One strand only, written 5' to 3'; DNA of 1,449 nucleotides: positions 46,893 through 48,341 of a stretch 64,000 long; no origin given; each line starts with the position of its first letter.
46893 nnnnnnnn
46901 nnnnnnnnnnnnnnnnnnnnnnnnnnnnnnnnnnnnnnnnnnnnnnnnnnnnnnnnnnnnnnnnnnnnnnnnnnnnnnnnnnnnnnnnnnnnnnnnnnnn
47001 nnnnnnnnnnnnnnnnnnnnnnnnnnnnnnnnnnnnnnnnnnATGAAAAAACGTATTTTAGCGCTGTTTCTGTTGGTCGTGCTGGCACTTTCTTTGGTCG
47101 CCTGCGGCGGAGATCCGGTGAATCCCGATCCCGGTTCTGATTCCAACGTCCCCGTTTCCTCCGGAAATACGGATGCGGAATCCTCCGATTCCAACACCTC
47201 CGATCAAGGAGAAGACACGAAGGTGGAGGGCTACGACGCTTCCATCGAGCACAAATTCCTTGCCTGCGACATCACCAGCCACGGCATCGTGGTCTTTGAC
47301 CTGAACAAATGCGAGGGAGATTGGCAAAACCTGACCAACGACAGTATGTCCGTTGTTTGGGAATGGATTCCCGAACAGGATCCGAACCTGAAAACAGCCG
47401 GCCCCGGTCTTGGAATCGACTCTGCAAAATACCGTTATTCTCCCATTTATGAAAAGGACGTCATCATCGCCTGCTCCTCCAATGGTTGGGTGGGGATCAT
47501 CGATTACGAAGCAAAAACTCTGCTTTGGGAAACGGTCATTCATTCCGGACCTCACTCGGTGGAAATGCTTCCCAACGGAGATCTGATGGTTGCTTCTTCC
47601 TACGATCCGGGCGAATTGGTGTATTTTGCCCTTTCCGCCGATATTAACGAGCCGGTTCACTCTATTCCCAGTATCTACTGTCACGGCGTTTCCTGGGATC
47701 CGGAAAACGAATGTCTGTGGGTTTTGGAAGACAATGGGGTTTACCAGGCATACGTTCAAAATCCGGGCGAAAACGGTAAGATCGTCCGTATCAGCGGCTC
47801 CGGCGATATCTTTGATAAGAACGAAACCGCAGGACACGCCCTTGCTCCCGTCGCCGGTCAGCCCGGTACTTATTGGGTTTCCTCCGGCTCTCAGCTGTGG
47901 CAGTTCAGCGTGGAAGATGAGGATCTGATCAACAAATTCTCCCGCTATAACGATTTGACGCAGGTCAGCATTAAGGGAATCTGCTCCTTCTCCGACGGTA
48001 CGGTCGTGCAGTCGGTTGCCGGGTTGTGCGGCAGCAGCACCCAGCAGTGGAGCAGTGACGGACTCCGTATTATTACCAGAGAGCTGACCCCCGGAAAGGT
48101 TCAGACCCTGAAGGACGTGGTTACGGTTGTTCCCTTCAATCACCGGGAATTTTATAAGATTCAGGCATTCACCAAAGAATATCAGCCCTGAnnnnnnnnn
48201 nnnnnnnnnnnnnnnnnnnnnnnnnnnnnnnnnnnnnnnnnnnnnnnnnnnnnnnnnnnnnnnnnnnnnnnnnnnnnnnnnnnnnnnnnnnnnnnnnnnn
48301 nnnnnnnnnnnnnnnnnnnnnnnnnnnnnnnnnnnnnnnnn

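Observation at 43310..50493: Six tandem, co-oriented paralogous lipoprotein genes of a family I cannot assign (putative beta-propeller domain)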

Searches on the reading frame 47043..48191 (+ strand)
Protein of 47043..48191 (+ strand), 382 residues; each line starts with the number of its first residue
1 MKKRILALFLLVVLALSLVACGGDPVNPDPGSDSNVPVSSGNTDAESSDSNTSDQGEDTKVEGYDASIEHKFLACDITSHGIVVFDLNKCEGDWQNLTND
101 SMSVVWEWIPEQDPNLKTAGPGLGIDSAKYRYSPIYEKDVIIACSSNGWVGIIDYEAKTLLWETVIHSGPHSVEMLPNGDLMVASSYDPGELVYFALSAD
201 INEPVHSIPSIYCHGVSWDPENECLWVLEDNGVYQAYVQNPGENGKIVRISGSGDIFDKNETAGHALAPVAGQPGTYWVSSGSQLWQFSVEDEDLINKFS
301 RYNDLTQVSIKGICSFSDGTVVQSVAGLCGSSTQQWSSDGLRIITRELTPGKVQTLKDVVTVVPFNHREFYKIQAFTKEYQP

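Call 3: search_protein_families(library=pfam, proteins=[window:47043-48191:+], max_evalue=1)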
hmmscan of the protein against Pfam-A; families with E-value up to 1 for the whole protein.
window:47043-48191:+ (382 aa): 4 families
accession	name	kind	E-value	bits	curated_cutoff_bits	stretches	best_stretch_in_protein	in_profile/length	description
PF20138.4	DUF6528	-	3.7e-10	39.6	23.5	1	132-324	86-278/327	Family of unknown function (DUF6528)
PF23414.1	Beta-prop_EML_2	-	0.034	13.9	90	1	138-228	10-99/266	Echinoderm microtubule-associated protein second beta-propeller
PF13360.13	PQQ_2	-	0.096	12.8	27.6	0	132-194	163-221/233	Outer membrane protein assembly factor BamB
PF02239.22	Cytochrom_D1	-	0.12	11.3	25.5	1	144-212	53-119/368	Cytochrome D1 heme domain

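Call 4: search_protein_families(library=ncbifam, proteins=[window:47043-48191:+], max_evalue=1)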
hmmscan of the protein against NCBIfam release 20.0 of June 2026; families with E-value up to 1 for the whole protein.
window:47043-48191:+ (382 aa): 8 families
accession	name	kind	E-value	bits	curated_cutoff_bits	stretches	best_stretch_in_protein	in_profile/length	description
NF050142.1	PG1828_fam_lipo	equivalog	0.025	15.3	50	1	1-36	1-34/59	PG1828 family lipoprotein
NF047847.2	SS_mature_LptM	equivalog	0.033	14.3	27.7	1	1-22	1-21/31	LPS translocon maturation chaperone LptM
NF047423.1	BOW99_gp33_fam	equivalog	0.055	13.2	27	1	316-374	12-36/39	BOW99_gp33 family protein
NF058595.1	invert_tail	domain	0.063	13.6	37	1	4-29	55-83/113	lipo-invert putative C-terminal anchoring domain-containing protein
NF041844.1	lipo_RadB_fam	equivalog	0.07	13.2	70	1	1-27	1-26/180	RadB family lipoprotein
NF040528.1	SP_0198_lipo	equivalog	0.075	13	100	1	3-62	2-63/144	SP_0198 family lipoprotein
NF052321.1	LP_Lmo2079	subfamily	0.1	11.9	150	1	1-25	1-24/354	Lmo2079 family surface lipoprotein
NF045774.1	cytochro_C551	exception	0.17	11.9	118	1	1-40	1-32/110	cytochrome c551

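Call 7: find_homologous_proteins(query=window:47043-48191:+, max_evalue=0.001)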
Query window:47043-48191:+ (382 aa): 106 proteins with E <= 0.001 among 4400 candidates.
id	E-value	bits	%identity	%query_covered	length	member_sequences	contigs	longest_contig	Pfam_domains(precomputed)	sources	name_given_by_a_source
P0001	5.5e-254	860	97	100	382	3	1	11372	PF20138.4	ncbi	-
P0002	9.7e-217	738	84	100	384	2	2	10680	PF20138.4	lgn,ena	-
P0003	2.8e-216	736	84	100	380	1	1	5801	PF20138.4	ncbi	-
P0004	8.0e-192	656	76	100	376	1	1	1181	PF20138.4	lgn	-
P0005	4.2e-165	568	66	100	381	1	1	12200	PF20138.4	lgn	-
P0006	1.8e-158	546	64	100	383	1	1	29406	PF20138.4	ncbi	-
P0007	1.0e-147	511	60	100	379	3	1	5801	PF20138.4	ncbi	-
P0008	1.3e-146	507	59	100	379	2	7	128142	PF20138.4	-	-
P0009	2.0e-144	500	60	99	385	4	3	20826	PF20138.4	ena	-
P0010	4.3e-144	499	58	99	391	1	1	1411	PF21827.2,PF20138.4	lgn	-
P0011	5.4e-142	492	60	100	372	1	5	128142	PF20138.4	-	-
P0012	7.2e-142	491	59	99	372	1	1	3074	PF20138.4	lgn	-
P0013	4.9e-141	489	59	99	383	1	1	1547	PF20138.4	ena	-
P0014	4.3e-139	482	57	99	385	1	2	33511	PF20138.4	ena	-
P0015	9.7e-139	481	58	100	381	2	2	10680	PF20138.4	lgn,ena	-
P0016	2.1e-136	473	59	100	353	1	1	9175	PF20138.4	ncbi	-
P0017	6.3e-136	472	61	83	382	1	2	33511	PF20138.4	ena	-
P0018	1.7e-135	470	56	99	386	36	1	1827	PF20138.4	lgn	-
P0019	6.0e-134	465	56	99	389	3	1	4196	PF20138.4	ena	-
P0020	2.4e-133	463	58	99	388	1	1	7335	PF20138.4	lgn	-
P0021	2.8e-133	463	57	99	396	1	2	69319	PF20138.4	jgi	-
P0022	5.2e-132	459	58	100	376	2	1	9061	PF20138.4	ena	-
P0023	1.3e-131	458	57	99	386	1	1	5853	PF20138.4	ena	-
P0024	3.6e-129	450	56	96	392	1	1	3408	PF20138.4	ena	-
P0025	8.2e-129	448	54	99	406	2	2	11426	PF20138.4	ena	-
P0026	9.2e-129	448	54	99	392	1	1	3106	PF20138.4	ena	-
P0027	4.6e-128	446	54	99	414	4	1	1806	PF20138.4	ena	-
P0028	8.5e-128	445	54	99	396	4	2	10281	PF20138.4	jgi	-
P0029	1.6e-127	444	56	99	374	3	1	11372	PF20138.4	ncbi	-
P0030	4.3e-127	443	56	100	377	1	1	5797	PF20138.4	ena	-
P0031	3.7e-126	440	56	99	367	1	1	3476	PF20138.4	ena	-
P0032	4.2e-124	433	53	99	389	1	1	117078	PF20138.4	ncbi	-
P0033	3.9e-123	430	53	99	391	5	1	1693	PF20138.4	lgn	-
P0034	2.9e-122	427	55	100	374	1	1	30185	PF20138.4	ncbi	-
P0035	3.7e-119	417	54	100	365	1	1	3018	PF20138.4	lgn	-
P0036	6.8e-118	412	51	100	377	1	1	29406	PF20138.4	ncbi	-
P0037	1.5e-116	408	50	100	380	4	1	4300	PF20138.4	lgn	-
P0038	1.1e-115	405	52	99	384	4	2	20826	PF20138.4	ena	-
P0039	2.2e-115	404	50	99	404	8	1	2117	PF20138.4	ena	-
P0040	3.3e-115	404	51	100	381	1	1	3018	PF20138.4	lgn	-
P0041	7.2e-115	402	50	99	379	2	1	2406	PF20138.4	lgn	-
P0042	6.5e-114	399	51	99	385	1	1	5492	PF20138.4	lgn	-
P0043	3.3e-113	397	52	100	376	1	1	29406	PF20138.4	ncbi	-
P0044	3.8e-113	397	60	76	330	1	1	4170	PF20138.4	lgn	-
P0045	8.3e-113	396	50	100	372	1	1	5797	PF20138.4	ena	-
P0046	1.3e-112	395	52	100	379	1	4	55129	PF20138.4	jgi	-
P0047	1.7e-111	391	53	100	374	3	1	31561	PF20138.4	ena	-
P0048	4.5e-111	390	49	100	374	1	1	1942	PF20138.4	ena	-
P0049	7.5e-111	389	52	92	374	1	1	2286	PF20138.4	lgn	-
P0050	1.0e-110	389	50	100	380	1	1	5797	PF20138.4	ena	-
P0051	1.2e-110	389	50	99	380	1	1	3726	PF20138.4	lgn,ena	-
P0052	1.0e-109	385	51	100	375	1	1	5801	PF20138.4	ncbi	-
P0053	3.5e-109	384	51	92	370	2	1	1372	PF20138.4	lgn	-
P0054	5.2e-109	383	48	100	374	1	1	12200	PF20138.4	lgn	-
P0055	7.3e-109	383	49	99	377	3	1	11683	PF20138.4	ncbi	-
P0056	3.1e-107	377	51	100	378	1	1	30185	PF20138.4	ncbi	-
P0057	4.1e-107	377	50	92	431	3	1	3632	PF20138.4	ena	-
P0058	2.6e-106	374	49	99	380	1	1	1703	PF20138.4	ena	-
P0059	4.9e-106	373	46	96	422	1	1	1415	PF20138.4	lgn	-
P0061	1.4e-105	372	46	100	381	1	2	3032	PF20138.4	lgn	-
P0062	3.1e-104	367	48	100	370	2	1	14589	PF20138.4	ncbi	-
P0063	1.3e-101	359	48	100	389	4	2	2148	PF20138.4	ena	-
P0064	3.3e-100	354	46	99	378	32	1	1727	PF20138.4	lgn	-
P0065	1.4e-99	352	51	89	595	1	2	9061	PF20138.4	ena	-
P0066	1.6e-98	349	51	83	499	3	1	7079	PF20138.4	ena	-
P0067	4.7e-98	347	47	100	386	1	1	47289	PF20138.4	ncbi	-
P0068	1.7e-97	345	49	87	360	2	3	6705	PF20138.4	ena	-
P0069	4.0e-97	344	48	92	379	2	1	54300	PF20138.4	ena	-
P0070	9.2e-97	343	50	83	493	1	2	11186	PF20138.4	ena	-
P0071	1.5e-96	342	50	84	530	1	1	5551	PF20138.4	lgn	-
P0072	2.0e-96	342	43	100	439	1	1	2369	PF20138.4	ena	-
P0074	1.4e-95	339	45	100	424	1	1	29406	PF20138.4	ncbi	-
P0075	1.7e-95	339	45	100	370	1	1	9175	PF20138.4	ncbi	-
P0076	7.2e-94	333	49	90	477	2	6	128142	PF20138.4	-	-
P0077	1.4e-92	329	52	82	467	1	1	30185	PF20138.4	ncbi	-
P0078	2.6e-92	328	64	63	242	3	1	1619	PF20138.4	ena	-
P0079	9.2e-91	323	43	100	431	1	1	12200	PF20138.4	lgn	-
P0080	3.4e-88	315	43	99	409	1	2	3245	PF20138.4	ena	-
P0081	4.8e-88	314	54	73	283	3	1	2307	PF20138.4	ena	-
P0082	5.7e-84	301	41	100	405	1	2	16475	PF20138.4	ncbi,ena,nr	ncbi:MAG: hypothetical protein J6B54_07125 [Clostridia bacterium]|nr:hypothetical protein [Clostridi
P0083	2.4e-83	299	52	75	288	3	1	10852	PF20138.4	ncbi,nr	ncbi:MAG: hypothetical protein J6B54_07115 [Clostridia bacterium]|nr:hypothetical protein [Clostridi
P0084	6.3e-81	291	41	100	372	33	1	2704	PF20138.4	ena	-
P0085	6.5e-81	291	43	100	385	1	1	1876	PF20138.4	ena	-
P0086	5.6e-80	288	45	87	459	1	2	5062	PF20138.4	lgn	-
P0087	6.3e-80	287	49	68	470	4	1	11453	PF20138.4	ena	-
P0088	7.7e-80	287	43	100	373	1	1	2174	PF20138.4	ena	-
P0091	9.4e-77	277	43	90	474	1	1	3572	PF20138.4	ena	-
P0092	2.6e-76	276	41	93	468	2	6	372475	PF20138.4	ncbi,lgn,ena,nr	ncbi:MAG: hypothetical protein J6M34_05735 [Clostridia bacterium]|nr:hypothetical protein [Clostridi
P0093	7.1e-76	274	42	88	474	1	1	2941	PF20138.4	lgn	-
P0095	5.0e-75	271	43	91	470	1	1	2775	PF20138.4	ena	-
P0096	1.4e-73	267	40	100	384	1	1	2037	PF20138.4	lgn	-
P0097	3.8e-71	259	38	99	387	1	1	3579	PF20138.4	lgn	-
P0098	1.6e-65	240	38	100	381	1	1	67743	PF20138.4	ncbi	-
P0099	2.5e-64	236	36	99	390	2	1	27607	PF20138.4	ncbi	-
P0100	5.6e-60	222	40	84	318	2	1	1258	PF20138.4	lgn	-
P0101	4.2e-56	209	36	99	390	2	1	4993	PF20138.4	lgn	-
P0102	2.3e-52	197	42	66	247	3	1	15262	PF20138.4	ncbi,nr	ncbi:MAG: hypothetical protein IKM31_02915, partial [Oscillospiraceae bacterium]|nr:hypothetical pro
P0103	6.2e-46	176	30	100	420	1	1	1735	PF20138.4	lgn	-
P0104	1.6e-45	174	34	100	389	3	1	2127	PF20138.4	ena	-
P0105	9.3e-34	135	29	99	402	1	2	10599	PF20138.4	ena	-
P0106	1.3e-13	69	26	61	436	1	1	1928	PF20138.4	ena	-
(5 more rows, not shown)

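Call 17: find_related_loci(query=A2, collection=genome_contigs, flank=10000)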
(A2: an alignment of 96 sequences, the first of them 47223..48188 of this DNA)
Query A2 (322 aa) in genome_contigs; peptide patterns used: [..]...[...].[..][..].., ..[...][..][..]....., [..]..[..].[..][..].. (x = any residue, [..] = any of these).
185 stretches matched a pattern; 89 encode a relative of the query (tblastn E <= 1e-3); the best 80 are kept; 75 distinct loci.
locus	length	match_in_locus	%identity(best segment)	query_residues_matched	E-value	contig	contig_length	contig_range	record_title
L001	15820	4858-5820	67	3-321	3e-146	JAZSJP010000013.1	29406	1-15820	MAG: Eubacteriales bacterium isolate T1900044564_TS20190030.MAGScoT_cleanbin_000039 SGB_388_k141_1920555, whole genome s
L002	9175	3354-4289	64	4-321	1e-134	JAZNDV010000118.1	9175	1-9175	MAG: Eubacteriales bacterium isolate T1900044725_TS20190191.MAGScoT_cleanbin_000025 SGB_1933_k141_729926, whole genome s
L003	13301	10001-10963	65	4-321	5e-133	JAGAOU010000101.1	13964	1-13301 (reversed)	MAG: Clostridia bacterium isolate RGIG8637 Water_deer_Cecum.Co__c1082523, whole genome shotgun sequence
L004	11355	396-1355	60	3-321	3e-130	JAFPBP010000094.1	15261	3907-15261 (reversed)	MAG: Clostridia bacterium isolate RGIG995 Dairy_cattle_Rectum.Co__c946096, whole genome shotgun sequence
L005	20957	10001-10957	62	3-321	3e-129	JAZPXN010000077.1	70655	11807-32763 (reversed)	MAG: Eubacteriales bacterium isolate T1900044652_TS20190118.MAGScoT_cleanbin_000004 SGB_1430_k141_492589, whole genome s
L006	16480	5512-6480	58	4-321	6e-126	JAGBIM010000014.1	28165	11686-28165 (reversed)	MAG: Clostridia bacterium isolate RGIG9149 Water_deer_Rectum.Co__c717708, whole genome shotgun sequence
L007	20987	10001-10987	56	4-321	7e-119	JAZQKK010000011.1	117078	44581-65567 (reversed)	MAG: Eubacteriales bacterium isolate T1900044615_TS20190081.MAGScoT_cleanbin_000004 SGB_836_k141_2111882, whole genome s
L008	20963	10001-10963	58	4-321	1e-118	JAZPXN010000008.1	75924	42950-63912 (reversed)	MAG: Eubacteriales bacterium isolate T1900044652_TS20190118.MAGScoT_cleanbin_000004 SGB_1430_k141_2811112, whole genome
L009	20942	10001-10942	56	4-321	4e-114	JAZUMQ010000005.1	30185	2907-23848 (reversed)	MAG: Eubacteriales bacterium isolate T1900044892_TS20190358.MAGScoT_cleanbin_000011 SGB_3263_k141_2419590, whole genome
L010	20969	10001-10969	53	1-321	2e-106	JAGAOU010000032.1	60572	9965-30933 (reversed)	MAG: Clostridia bacterium isolate RGIG8637 Water_deer_Cecum.Co__c263430, whole genome shotgun sequence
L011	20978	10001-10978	52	4-321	4e-104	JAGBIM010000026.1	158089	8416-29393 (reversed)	MAG: Clostridia bacterium isolate RGIG9149 Water_deer_Rectum.Co__c1174917, whole genome shotgun sequence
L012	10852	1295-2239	53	10-321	1e-98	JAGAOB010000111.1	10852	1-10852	MAG: Clostridia bacterium isolate RGIG8618 Water_deer_Cecum.Co__c1367430, whole genome shotgun sequence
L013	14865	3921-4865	50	10-321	1e-95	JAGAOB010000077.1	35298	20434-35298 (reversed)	MAG: Clostridia bacterium isolate RGIG8618 Water_deer_Cecum.Co__c942660, whole genome shotgun sequence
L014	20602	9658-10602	47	4-321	7e-92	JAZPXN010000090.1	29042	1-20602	MAG: Eubacteriales bacterium isolate T1900044652_TS20190118.MAGScoT_cleanbin_000004 SGB_1430_k141_1659798, whole genome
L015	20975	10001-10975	49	4-321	3e-90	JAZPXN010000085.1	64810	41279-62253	MAG: Eubacteriales bacterium isolate T1900044652_TS20190118.MAGScoT_cleanbin_000004 SGB_1430_k141_343099, whole genome s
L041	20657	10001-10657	29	33-264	2e-19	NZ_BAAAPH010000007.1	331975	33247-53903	Kribbella hippodromi strain JCM 15572 sequence07, whole genome shotgun sequence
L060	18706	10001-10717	25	33-262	4e-12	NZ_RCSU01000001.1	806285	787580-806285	Pseudoflavitalea rhizosphaerae strain KACC 18655 Scaffold1, whole genome shotgun sequence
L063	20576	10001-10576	24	78-253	2e-11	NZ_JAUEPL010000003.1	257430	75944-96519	Streptomyces ficellus strain AS11 NODE_3_length_257430_cov_95.303020, whole genome shotgun sequence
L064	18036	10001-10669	24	92-322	6e-13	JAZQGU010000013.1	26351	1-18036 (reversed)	MAG: Eubacteriales bacterium isolate T1900044629_TS20190095.MAGScoT_cleanbin_000065 SGB_1004_k141_1733701, whole genome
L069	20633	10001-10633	24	33-265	3e-9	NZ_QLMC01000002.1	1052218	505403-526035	Larkinella arboricola strain DSM 21851 LX87DRAFT_scaffold00002.2, whole genome shotgun sequence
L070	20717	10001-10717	22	81-320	5e-9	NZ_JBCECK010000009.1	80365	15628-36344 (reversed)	MAG: Mucilaginibacter sp. isolate bin02__SEP_COME_DAS NODE_103_length_80365_cov_12.186913, whole genome shotgun sequence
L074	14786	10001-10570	25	40-235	3e-7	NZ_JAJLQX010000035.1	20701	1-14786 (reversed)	Phocaeicola oris strain 14-104 NODE_35_length_20701_cov_99.249587, whole genome shotgun sequence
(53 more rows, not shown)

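Call 18: predict_structure(alignment_id=A2)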
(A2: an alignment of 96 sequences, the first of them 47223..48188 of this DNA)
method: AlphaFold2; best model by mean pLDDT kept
length: 322 residues; sequences in the alignment: 96
mean_pLDDT: 97.4   pTM: 0.94
mean pLDDT of the five models: 97.4, 97.4, 97.4, 97.0, 96.9
residues with pLDDT >= 90: 318; 70-90: 3; 50-70: 1; < 50: 0
segments of 3 or more residues with pLDDT < 50: none
pLDDT, mean of each block of 10 residues (from residue 1): 89 98 99 97 98 97 98 99 99 99 97 99 97 98 98 98 98 98 98 96 97 97 98 97 98 98 98 98 96 95 98 98 86
secondary structure, 60 per line:
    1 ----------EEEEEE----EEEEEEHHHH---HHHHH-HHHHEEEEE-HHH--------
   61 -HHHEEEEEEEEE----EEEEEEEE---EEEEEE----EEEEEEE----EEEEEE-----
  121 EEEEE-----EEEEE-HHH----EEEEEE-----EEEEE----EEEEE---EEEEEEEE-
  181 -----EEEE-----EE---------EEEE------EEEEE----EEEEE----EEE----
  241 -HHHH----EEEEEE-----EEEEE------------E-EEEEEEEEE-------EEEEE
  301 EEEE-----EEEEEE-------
elements in order: E11-16 E21-26 H27-30 H34-38 H40-43 E44-48 E65-73 E78-85 E89-94 E99-105 E110-115 E121-125 E131-135 E144-149 E155-159 E164-168 E172-179 E186-189 E206-209 E216-220 E225-229 E234-236 H242-245 E250-255 E261-265 E280-288 E296-304 E310-315

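Call 20: search_protein_representatives(alignment_id=A2)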
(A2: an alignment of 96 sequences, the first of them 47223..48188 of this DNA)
Query: 96 sequences, 388 profile positions. Proteins with E-value up to 0.001 (for the whole library): 1392; up to 1e-10: 738; up to 1e-30: 244. The best 150 are listed.
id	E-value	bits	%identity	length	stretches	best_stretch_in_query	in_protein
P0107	2.1e-162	557.3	-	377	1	2-388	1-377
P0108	8.9e-158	542.1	-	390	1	2-388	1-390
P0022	1.6e-157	541.3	-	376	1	1-388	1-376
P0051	1.4e-147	508.5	-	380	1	2-388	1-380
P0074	6.1e-146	503.1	-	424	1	1-388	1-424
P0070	1.2e-144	498.9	-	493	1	3-387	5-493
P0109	1.2e-144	498.9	-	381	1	1-388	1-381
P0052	1.9e-143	494.9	-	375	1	1-388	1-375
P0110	2.1e-143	494.8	-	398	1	2-388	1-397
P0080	8.0e-142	489.6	-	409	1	2-388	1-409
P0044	6.1e-141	486.6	-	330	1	81-374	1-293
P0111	1.5e-139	482.0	-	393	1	1-387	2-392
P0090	1.6e-138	478.7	-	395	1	1-388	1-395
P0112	6.9e-137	473.3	-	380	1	2-388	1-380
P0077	2.2e-136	471.6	-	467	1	1-388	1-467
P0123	1.5e-100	353.7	-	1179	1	62-388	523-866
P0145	1.9e-61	225.0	-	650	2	97-300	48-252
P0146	6.8e-61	223.1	-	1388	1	65-387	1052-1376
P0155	9.1e-56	206.2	-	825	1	64-355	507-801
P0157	1.3e-54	202.4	-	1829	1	62-378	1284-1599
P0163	3.3e-53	197.8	-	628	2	61-384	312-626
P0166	1.0e-52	196.2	-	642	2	79-383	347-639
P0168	7.7e-52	193.3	-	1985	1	79-378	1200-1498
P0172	1.1e-50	189.5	-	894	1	82-388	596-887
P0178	5.5e-50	187.2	-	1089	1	64-388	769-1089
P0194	1.4e-47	179.3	-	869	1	79-387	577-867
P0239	1.3e-41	159.7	-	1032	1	64-383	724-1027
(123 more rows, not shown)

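Call 21: fold_search(model_id=the predicted structure, library=pdb)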
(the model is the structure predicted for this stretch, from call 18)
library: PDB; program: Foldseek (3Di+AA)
matches with E <= 10: 1946; with E <= 0.001: 1413
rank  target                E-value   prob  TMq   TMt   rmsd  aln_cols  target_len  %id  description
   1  9dtb                  4.8e-08  1.00  0.52  0.50   8.1       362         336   12  Crystal structure of the WDR domain of WDR91 in complex with DR3460 (released 2024-10-16)
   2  7mge_A                1.2e-07  1.00  0.45  0.42   9.0       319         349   11  Structure of C9orf72:SMCR8:WDR41 in complex with ARF1 (released 2021-06-23)
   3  9ynu_D                1.6e-07  1.00  0.50  0.33  10.2       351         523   14  Tra1 and core modules including core tip of ctSAGA complex (released 2025-12-03)
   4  6tv2_A                2.2e-07  1.00  0.43  0.38   9.0       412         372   10  Heme d1 biosynthesis associated Protein NirF (released 2020-04-22)
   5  7mq8_LS               2.6e-07  1.00  0.51  0.38   5.4       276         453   11  Cryo-EM structure of the human SSU processome, state pre-A1 (released 2021-09-22)
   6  9ejo                  2.8e-07  1.00  0.52  0.50   8.7       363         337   11  Crystal structure of WDR91 in complex with XS381295 (released 2025-02-26)
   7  8tid_w                2.8e-07  1.00  0.43  0.14  16.4       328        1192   12  Combined linker domain of N-DRC and associated proteins Tetrahymena (released 2023-09-27)
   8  9ekp_B                3.2e-07  1.00  0.51  0.54   6.1       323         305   11  Crystal structure of WDR55 in complex with XS381774 (released 2025-12-10)
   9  12dl_OA               3.6e-07  1.00  0.42  0.32   8.9       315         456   11  Native structure of the cytoplasmic lattice (CPL) asymmetric unit from mouse MII eggs (released 2026-04-08)
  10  7mqa_LQ               3.6e-07  1.00  0.34  0.15  19.3       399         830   10  Cryo-EM structure of the human SSU processome, state post-A1 (released 2021-09-22)
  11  1l0q_A                3.8e-07  1.00  0.52  0.44   7.3       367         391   14  Tandem YVTN beta-propeller and PKD domains from an archaeal surface layer protein (released 2002-11-06)
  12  9dta_A                4.0e-07  1.00  0.47  0.46  10.6       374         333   13  Crystal structure of the WDR domain of WDR91 in complex with DR3448 (released 2024-10-16)
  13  9dtr_o                4.2e-07  1.00  0.57  0.53   6.1       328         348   12  Structure of the yeast post-catalytic P complex spliceosome at 2.3 Angstrom resolution (released 2024-12-25)
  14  8shj_C                4.7e-07  1.00  0.48  0.50   9.4       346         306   13  Crystal structure of the WD-repeat domain of human WDR91 in complex with MR45279 (released 2023-07-05)
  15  5c2v_B                4.9e-07  1.00  0.47  0.44   7.4       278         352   12  Kuenenia stuttgartiensis Hydrazine Synthase (released 2015-10-14)
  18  3dsm                  5.5e-07  1.00  0.51  0.50   6.2       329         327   11  Crystal structure of the surface layer protein BACUNI_02894 from Bacteroides uniformis, Northeast Structural Genomics Co (released 2008-09-09)
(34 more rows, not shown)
